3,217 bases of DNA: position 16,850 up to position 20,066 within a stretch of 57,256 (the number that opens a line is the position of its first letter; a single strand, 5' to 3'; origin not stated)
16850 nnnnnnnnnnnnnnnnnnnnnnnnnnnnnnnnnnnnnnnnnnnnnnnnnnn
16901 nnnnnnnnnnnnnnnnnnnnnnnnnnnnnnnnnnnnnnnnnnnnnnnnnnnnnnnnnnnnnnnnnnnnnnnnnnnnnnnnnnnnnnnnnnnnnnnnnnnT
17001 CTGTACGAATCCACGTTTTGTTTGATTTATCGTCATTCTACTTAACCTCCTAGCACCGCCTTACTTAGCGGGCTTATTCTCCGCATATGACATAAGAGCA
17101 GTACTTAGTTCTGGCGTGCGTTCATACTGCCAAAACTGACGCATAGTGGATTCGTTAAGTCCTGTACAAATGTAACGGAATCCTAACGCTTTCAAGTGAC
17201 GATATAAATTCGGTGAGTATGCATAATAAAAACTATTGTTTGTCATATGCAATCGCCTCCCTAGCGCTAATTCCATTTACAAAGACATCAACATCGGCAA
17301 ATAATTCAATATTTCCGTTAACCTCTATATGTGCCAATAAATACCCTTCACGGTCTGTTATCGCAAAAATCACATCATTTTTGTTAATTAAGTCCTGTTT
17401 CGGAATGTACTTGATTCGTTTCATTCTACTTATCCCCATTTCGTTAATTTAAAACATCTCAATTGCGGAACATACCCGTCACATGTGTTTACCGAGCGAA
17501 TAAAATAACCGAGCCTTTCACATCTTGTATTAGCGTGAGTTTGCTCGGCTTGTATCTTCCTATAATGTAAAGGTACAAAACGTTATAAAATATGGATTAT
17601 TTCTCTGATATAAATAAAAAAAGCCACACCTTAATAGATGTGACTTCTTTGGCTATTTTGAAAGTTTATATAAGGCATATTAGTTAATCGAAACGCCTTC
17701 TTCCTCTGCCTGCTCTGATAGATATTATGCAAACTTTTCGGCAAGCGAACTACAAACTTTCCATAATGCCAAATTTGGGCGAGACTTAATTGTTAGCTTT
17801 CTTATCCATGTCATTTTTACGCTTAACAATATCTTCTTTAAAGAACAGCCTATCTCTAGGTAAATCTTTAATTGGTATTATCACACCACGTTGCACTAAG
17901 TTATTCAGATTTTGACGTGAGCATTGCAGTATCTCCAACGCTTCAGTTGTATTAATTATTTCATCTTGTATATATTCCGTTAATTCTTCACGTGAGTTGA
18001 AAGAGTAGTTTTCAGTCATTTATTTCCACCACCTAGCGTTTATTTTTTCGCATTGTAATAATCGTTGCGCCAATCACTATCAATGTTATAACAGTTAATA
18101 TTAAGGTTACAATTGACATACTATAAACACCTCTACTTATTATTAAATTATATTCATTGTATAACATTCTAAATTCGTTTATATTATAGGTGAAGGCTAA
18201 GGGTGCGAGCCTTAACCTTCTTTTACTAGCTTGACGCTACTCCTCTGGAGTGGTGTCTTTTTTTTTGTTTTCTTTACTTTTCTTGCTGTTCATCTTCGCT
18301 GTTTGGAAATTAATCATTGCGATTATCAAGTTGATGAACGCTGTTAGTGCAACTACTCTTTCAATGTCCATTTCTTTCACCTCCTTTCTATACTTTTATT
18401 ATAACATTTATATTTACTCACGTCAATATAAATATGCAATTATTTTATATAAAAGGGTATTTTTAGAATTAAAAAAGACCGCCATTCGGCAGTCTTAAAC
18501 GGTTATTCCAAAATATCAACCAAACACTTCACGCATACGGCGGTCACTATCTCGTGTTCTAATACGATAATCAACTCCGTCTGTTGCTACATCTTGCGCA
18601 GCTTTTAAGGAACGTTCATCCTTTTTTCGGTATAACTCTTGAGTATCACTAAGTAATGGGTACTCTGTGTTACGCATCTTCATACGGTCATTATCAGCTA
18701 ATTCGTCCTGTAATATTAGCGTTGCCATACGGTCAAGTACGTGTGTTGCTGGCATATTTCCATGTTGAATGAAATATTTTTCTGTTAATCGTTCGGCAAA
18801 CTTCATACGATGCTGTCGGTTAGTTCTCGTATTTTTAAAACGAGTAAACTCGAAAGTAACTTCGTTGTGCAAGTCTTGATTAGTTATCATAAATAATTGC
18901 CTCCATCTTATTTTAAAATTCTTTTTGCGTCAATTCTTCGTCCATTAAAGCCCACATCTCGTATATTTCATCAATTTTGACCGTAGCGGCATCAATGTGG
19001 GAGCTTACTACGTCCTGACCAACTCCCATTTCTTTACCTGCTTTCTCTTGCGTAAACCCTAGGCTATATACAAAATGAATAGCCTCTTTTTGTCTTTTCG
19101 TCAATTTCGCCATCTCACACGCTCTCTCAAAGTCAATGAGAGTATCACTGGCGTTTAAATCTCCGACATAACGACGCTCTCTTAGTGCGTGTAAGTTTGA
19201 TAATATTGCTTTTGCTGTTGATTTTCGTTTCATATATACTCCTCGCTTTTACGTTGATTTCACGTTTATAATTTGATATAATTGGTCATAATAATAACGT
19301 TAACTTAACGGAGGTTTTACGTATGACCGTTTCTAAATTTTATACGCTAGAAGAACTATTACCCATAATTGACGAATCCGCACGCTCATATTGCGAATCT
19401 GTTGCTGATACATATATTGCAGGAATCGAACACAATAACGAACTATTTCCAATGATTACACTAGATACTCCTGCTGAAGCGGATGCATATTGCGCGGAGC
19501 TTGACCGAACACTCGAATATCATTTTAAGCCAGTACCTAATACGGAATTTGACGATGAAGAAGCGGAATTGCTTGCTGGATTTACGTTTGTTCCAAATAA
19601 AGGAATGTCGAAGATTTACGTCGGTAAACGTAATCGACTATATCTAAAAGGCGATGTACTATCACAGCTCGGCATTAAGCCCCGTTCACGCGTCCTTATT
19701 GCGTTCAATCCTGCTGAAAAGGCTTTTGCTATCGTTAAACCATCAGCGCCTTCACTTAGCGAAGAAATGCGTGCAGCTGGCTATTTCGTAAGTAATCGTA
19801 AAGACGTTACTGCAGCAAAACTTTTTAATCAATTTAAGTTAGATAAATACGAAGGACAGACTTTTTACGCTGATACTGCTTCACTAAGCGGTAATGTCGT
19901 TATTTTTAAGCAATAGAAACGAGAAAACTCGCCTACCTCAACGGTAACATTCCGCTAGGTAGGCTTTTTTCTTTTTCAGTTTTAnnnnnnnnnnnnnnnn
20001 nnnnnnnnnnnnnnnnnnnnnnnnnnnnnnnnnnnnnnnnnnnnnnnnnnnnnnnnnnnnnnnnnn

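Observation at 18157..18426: Cassette B: paralogous 44-aa peptide gene with a strand-specific antisense terminator inside its 3' end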

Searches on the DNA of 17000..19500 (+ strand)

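Call 3: search_dna_similar(query=window:17000-19500:+, collection=phages, mode=near, max_rows=30)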
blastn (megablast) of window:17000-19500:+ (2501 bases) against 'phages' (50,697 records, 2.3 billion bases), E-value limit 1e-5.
No match.

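Call 11: search_dna_similar(query=window:17780-18520:+, collection=phages, mode=distant, max_rows=30, max_evalue=0.01)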
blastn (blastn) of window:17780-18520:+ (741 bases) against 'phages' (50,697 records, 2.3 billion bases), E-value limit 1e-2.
Records with a match: 3; places in all: 3; records where one place covers at least 80% of the query: 0.
Best place of each record, by identity: 80-90% 2; 60-80% 1.
By first word of the organism name: Bacillus 2; Clostridium 1.
By host as written in the record: Lysinibacillus fusiformis 1; - 1; Clostridioides difficile 1.
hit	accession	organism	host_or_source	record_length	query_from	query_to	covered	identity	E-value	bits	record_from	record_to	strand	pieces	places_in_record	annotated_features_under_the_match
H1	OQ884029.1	Bacillus phage SDFMU_Pfc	Lysinibacillus fusiformis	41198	219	627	55%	74.5%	4e-68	264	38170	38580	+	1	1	hypothetical protein (x2)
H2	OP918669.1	Bacillus phage yong1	Bacillus subtilis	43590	599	656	8%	84.5%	7e-8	65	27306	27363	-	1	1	none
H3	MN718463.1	Clostridium phage phiCDKH01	Clostridioides difficile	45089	586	628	6%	88.4%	3e-5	56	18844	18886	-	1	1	none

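Call 13: get_annotated_region(hit=H1, flank=2500)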
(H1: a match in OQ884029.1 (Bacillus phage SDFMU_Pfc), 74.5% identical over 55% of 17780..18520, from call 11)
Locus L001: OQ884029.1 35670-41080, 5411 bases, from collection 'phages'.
description: Bacillus phage SDFMU_Pfc, complete genome.
organism: Bacillus phage SDFMU_Pfc (NCBI taxid 3076127)
taxonomy: Viruses; Duplodnaviria; Heunggongvirae; Uroviricota; Caudoviricetes; Gochnauervirinae
host: Lysinibacillus fusiformis; source: housefly larval intestines; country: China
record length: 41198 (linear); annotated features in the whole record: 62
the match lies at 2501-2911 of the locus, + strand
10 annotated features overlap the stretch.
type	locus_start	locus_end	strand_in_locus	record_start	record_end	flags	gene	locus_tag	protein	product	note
CDS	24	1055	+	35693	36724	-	-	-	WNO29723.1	hypothetical protein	hypothetical protein#370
CDS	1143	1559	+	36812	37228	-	-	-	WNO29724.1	holin family protein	holin family protein#377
CDS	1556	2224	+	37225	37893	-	-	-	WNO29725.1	endolysin-like protein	endolysin-like protein#384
CDS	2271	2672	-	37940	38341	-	-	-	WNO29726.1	hypothetical protein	hypothetical protein#391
CDS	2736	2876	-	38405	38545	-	-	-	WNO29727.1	hypothetical protein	hypothetical protein#398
CDS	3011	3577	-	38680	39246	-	-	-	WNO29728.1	hypothetical protein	hypothetical protein#405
CDS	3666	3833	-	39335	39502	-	-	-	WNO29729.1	hypothetical protein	hypothetical protein#412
CDS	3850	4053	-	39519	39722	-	-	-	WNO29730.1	hypothetical protein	hypothetical protein#419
CDS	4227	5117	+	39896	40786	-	-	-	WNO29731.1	HTH domain-containing protein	HTH domain-containing protein#426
CDS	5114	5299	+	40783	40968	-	-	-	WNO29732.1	hypothetical protein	hypothetical protein#433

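Call 59: search_rna_families(source=window, start=17950, end=18500, threshold=evalue, max_evalue=10)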
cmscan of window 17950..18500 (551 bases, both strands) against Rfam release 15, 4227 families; matches with E-value up to 10: 2.
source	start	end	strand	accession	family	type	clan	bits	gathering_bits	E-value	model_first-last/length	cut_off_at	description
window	18304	18413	-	RF01492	rli28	Gene; sRNA;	-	18.7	45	5.3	1-186/186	no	Listeria sRNA rli28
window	18442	18500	-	RF02671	Ysr35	Gene; sRNA;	-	10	428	2.1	279-339/339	5'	Yersinia sRNA 35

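Call 61: search_dna_similar(query=window:18020-18430:+, collection=plasmids, mode=distant, max_rows=20, max_evalue=0.001)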
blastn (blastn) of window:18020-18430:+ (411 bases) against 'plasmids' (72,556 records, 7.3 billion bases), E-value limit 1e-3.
Records with a match: 10; places in all: 11; records where one place covers at least 80% of the query: 0.
Best place of each record, by identity: 80-90% 10.
By first word of the organism name: Bacillus 10.
By predicted mobility (MOB-suite, as given by PLSDB): non-mobilizable 10.
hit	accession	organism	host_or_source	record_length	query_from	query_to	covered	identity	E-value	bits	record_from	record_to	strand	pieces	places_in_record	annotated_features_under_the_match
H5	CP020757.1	Bacillus thuringiensis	Single cell,Tissue, animal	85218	348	407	15%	82.8%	2e-5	58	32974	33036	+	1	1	none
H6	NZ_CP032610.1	Bacillus thuringiensis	single cell,soil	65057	348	407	15%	82.8%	2e-5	58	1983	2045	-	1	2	hypothetical protein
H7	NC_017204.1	Bacillus thuringiensis serovar chinensis CT-43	-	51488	348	407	15%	82.8%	2e-5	58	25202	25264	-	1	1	hypothetical protein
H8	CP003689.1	Bacillus thuringiensis MC28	-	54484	348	407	15%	82.8%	2e-5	58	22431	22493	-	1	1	none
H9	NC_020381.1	Bacillus thuringiensis serovar thuringiensis str. IS5056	-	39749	348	407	15%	82.8%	2e-5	58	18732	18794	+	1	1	hypothetical protein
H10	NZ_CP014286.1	Bacillus thuringiensis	cell culture,soil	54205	348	407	15%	82.8%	2e-5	58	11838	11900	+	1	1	hypothetical protein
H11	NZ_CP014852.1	Bacillus thuringiensis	soil,soil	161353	348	407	15%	82.8%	2e-5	58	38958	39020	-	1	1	hypothetical protein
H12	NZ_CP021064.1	Bacillus thuringiensis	Environment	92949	348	407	15%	82.8%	2e-5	58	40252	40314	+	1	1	hypothetical protein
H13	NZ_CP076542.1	Bacillus thuringiensis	-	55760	348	407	15%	82.8%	2e-5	58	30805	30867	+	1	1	hypothetical protein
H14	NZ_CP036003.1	Bacillus mycoides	cell culture,soil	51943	348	407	15%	81.0%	5e-6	59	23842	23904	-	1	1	hypothetical protein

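Call 63: get_annotated_region(hit=H7, flank=1500)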
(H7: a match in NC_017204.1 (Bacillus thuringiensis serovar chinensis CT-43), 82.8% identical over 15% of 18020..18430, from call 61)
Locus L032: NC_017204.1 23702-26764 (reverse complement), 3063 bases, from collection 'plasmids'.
description: Bacillus thuringiensis serovar chinensis CT-43 plasmid pCT51, complete sequence
organism: Bacillus thuringiensis serovar chinensis CT-43 (NCBI taxid 541229)
taxonomy: Bacteria; Bacillota; Bacilli; Bacillales; Bacillaceae; Bacillus; Bacillus thuringiensis; Bacillus thuringiensis serovar chinensis CT-43
host: -; source: -; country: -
typing (MOB-suite, as given by PLSDB): non-mobilizable
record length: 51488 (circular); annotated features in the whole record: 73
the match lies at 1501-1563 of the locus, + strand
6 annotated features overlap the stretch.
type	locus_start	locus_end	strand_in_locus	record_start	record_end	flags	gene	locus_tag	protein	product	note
CDS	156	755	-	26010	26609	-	-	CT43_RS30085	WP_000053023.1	hypothetical protein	-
CDS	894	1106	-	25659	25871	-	-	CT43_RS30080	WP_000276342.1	hypothetical protein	-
CDS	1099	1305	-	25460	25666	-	-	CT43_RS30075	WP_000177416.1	hypothetical protein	-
CDS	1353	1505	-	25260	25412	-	-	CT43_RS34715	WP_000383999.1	hypothetical protein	-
CDS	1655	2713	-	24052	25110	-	-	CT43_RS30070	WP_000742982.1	N-acetylmuramoyl-L-alanine amidase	GO:0009253 - peptidoglycan catabolic process [Evidence IEA]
CDS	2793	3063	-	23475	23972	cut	-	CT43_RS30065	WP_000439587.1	phage holin family protein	-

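Call 69: get_annotated_region(hit=H3, flank=900)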
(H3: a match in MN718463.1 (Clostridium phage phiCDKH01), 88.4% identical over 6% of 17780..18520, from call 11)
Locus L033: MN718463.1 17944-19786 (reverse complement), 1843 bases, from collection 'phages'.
description: Clostridium phage phiCDKH01, complete genome.
organism: Clostridium phage phiCDKH01 (NCBI taxid 2686203)
taxonomy: Viruses; Duplodnaviria; Heunggongvirae; Uroviricota; Caudoviricetes
host: Clostridioides difficile; source: clinical isolate; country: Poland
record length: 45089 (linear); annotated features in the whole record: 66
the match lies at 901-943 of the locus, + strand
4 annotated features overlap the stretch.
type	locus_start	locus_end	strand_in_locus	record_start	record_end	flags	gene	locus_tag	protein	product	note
CDS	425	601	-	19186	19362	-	-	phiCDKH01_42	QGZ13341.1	hypothetical protein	-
CDS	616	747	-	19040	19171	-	-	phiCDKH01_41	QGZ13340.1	hypothetical protein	-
CDS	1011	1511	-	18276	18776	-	-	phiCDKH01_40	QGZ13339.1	hypothetical protein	-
CDS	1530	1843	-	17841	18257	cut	-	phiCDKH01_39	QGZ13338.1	hypothetical protein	-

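Call 70: get_annotated_region(hit=H2, flank=900)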
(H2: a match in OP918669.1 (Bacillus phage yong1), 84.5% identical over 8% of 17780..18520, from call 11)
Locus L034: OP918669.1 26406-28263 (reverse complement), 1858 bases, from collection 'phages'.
description: Bacillus phage yong1, complete genome.
organism: Bacillus phage yong1 (NCBI taxid 3003726)
taxonomy: Viruses; Duplodnaviria; Heunggongvirae; Uroviricota; Caudoviricetes; Spizizenvirus
host: -; source: Bacillus subtilis; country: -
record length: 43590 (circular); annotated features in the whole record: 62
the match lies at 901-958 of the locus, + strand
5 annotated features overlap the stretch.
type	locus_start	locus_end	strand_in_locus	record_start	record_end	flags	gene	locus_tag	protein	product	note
CDS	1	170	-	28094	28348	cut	-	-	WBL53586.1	hypothetical protein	-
CDS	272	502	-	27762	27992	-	-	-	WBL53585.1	DNA-binding protein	-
CDS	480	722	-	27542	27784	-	-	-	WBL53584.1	hypothetical protein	-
CDS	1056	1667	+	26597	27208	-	-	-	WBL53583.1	hypothetical protein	-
CDS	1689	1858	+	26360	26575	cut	-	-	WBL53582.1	hypothetical protein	-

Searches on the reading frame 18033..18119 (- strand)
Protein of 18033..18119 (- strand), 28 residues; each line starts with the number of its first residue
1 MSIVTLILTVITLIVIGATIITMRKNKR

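Call 9: search_protein_families(library=pfam, max_evalue=0.1, proteins=[window:18033-18119:-])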
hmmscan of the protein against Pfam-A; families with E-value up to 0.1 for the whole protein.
window:18033-18119:- (28 aa): 0 families

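Call 10: search_protein_families(library=phrogs, max_evalue=0.1, proteins=[window:18033-18119:-])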
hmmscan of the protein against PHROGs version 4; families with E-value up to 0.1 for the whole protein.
window:18033-18119:- (28 aa): 0 families

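Call 22: search_protein_families(library=ncbifam, max_evalue=10, proteins=[window:18036-18119:-])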
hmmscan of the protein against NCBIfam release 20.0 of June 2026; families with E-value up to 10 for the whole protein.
seq(28 aa): 1 family
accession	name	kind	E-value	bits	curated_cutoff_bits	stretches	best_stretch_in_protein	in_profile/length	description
NF033846.1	Rumino_NPXTG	domain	0.0094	16.2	23.5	1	6-27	8-30/30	NPXTG-anchored protein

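Call 23: search_protein_families(library=padloc, max_evalue=10, proteins=[window:18036-18119:-])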
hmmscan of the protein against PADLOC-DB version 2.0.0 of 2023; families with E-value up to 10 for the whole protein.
seq(28 aa): 0 families

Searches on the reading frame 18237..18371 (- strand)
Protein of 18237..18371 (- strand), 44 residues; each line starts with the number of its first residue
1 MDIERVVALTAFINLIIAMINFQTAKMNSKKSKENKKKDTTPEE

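Call 9: search_protein_families(library=pfam, max_evalue=0.1, proteins=[window:18237-18371:-])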
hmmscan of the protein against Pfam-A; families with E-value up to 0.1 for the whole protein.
window:18237-18371:- (44 aa): 2 families
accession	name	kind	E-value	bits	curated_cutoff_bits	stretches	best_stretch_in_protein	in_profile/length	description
PF11189.13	DUF2973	-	0.034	14.6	22.2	1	6-41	12-47/68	Protein of unknown function (DUF2973)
PF06015.17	Chordopox_A30L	-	0.036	14.4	25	1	8-38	27-56/71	Chordopoxvirus A30L protein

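Call 10: search_protein_families(library=phrogs, max_evalue=0.1, proteins=[window:18237-18371:-])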
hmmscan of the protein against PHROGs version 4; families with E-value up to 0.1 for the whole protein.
window:18237-18371:- (44 aa): 1 family
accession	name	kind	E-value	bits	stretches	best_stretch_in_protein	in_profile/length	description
phrog_3996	-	moron, auxiliary metabolic gene and host takeover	0.08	13.6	1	5-40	114-149/152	membrane protein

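Call 12: search_dna_similar(query=window:18237-18371:-, collection=phages, mode=protein, max_rows=30, max_evalue=10)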
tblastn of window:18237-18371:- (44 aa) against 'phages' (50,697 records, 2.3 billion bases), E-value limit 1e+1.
Records with a match: 1; places in all: 1; records where one place covers at least 80% of the query: 0.
Best place of each record, by identity: 60-80% 1.
By first word of the organism name: Bacillus 1.
By host as written in the record: Lysinibacillus fusiformis 1.
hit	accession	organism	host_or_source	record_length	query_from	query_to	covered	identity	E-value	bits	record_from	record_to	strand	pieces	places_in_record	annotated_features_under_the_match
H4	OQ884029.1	Bacillus phage SDFMU_Pfc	Lysinibacillus fusiformis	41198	1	25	57%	76.0%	1e-4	42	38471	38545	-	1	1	hypothetical protein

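Call 22: search_protein_families(library=ncbifam, max_evalue=10, proteins=[window:18240-18371:-])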
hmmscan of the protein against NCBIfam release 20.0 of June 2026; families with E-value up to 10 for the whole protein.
seq(44 aa): 0 families

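Call 23: search_protein_families(library=padloc, max_evalue=10, proteins=[window:18240-18371:-])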
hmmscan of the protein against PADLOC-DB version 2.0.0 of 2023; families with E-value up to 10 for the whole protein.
seq(44 aa): 0 families

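Call 24: find_homologous_proteins(query=window:18240-18371:-, max_evalue=1)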
Query seq(44 aa) (44 aa): 1 proteins with E <= 1 among 1 candidates.
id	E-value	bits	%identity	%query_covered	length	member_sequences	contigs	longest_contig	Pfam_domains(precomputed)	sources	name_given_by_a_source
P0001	5.7e-10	55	70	100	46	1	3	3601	-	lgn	-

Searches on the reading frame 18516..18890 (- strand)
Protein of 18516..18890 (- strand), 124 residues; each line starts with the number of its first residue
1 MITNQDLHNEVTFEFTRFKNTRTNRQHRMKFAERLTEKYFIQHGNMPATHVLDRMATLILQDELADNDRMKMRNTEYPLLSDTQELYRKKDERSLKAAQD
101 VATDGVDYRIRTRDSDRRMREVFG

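Call 9: search_protein_families(library=pfam, max_evalue=0.1, proteins=[window:18516-18890:-])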
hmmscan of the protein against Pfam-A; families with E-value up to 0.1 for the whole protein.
window:18516-18890:- (124 aa): 0 families

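Call 10: search_protein_families(library=phrogs, max_evalue=0.1, proteins=[window:18516-18890:-])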
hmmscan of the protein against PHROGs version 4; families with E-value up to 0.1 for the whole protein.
window:18516-18890:- (124 aa): 1 family
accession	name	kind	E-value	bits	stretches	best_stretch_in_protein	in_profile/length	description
phrog_13088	-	unknown function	5.8e-21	75.9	1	16-121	25-131/165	-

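Call 23: search_protein_families(library=padloc, max_evalue=10, proteins=[window:18516-18890:-])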
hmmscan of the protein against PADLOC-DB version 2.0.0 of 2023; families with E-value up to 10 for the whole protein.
window:18516-18890:- (124 aa): 0 families

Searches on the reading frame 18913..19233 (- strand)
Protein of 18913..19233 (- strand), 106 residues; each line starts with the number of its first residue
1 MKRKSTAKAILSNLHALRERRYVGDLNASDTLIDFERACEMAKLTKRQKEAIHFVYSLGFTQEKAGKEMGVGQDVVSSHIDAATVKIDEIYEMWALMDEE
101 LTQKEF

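Call 9: search_protein_families(library=pfam, max_evalue=0.1, proteins=[window:18913-19233:-])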
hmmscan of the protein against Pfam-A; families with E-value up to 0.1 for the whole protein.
window:18913-19233:- (106 aa): 4 families
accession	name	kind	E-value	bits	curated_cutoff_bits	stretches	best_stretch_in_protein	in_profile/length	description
PF04545.22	Sigma70_r4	-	3.5e-06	26.9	24.1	1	41-86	2-47/50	Sigma-70, region 4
PF02001.22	DUF134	-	0.0012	19.9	27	1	43-88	34-79/98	Protein of unknown function DUF134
PF07638.17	Sigma70_ECF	-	0.0095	16.3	21.1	1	14-82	105-174/185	ECF sigma factor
PF08281.18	Sigma70_r4_2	-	0.028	14.5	25.7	1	41-80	8-47/54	Sigma-70, region 4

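Call 10: search_protein_families(library=phrogs, max_evalue=0.1, proteins=[window:18913-19233:-])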
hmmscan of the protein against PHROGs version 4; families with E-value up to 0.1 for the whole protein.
window:18913-19233:- (106 aa): 9 families
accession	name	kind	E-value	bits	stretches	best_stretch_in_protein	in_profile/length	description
phrog_3512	-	transcription regulation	1.3e-14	55.5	1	18-98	39-120/130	sigma factor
phrog_1740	-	transcription regulation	1.7e-06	27.9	1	41-92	166-217/567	RNA polymerase sigma factor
phrog_351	-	transcription regulation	0.00064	19.4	1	41-98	673-733/928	RNA polymerase sigma factor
phrog_11138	-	unknown function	0.00078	20.8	1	32-92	79-140/142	-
phrog_1190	-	transcription regulation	0.0016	19.3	1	41-92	109-160/167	RNA polymerase sigma factor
phrog_5767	-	transcription regulation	0.0018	18.7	1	31-92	277-337/393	sigma factor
phrog_7344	-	head and packaging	0.0045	18.2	1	42-74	11-43/161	terminase small subunit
phrog_3282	-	transcription regulation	0.007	17.3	1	43-88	47-91/158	sigma factor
phrog_2339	-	DNA, RNA and nucleotide metabolism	0.051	14.6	1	48-102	27-83/98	HTH DNA binding protein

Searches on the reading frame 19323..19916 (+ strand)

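Call 9: search_protein_families(library=pfam, max_evalue=0.1, proteins=[window:19323-19916:+])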
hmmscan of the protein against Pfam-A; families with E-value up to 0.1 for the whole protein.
window:19323-19916:+ (197 aa): 0 families

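Call 10: search_protein_families(library=phrogs, max_evalue=0.1, proteins=[window:19323-19916:+])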
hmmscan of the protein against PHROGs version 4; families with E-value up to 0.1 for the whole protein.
window:19323-19916:+ (197 aa): 1 family
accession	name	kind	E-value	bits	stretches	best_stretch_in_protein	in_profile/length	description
phrog_7501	-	unknown function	0.099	13.8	0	46-59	14-27/40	-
